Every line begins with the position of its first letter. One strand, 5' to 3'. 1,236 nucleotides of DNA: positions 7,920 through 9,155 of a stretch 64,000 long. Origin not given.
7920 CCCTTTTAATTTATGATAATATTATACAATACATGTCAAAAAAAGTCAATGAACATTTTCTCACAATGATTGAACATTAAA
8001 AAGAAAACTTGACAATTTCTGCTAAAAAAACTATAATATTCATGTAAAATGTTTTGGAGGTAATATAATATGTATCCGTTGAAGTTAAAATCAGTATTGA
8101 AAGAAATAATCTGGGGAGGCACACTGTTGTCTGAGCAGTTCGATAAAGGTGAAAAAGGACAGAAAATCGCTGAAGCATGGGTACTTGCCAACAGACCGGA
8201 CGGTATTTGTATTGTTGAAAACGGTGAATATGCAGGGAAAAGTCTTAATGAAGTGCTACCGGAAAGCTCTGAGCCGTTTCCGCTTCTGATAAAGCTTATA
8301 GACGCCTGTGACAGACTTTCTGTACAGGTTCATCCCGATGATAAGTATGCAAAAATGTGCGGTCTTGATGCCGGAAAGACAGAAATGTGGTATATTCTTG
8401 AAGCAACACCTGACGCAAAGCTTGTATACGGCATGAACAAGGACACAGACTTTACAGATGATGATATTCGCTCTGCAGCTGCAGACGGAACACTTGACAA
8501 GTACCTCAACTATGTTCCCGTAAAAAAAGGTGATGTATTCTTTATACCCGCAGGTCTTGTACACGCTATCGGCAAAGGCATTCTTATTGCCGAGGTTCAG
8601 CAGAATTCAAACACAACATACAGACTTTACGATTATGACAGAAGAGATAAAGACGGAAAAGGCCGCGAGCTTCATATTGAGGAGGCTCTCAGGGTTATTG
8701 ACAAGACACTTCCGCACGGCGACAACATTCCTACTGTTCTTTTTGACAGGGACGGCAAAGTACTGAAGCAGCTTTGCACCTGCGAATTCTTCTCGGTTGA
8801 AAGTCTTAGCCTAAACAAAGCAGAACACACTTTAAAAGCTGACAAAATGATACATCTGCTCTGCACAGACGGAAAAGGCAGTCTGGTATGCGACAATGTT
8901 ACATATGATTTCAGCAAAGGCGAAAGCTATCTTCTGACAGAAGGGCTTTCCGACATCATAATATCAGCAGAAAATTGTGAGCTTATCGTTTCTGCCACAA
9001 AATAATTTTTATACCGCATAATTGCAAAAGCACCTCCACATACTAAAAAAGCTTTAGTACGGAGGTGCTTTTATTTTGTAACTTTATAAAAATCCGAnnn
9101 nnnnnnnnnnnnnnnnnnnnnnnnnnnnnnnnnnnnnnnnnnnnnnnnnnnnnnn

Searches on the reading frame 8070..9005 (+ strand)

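Call 6: search_protein_families(library=pfam, proteins=[window:8070-9005:+], max_evalue=0.001)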
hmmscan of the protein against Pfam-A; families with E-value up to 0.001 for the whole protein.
window:8070-9005:+ (311 aa): 3 families
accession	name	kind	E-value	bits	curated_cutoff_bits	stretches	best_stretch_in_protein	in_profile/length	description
PF21621.3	MPI_cupin_dom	-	3.6e-14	52.9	27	1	234-308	4-77/79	Mannose-6-phosphate isomerase, cupin domain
PF20511.4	PMI_typeI_cat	-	7.9e-09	36.2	22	1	4-97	2-110/143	Phosphomannose isomerase type I, catalytic domain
PF07883.17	Cupin_2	-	0.00022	21.3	27.2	0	149-167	38-56/70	Cupin domain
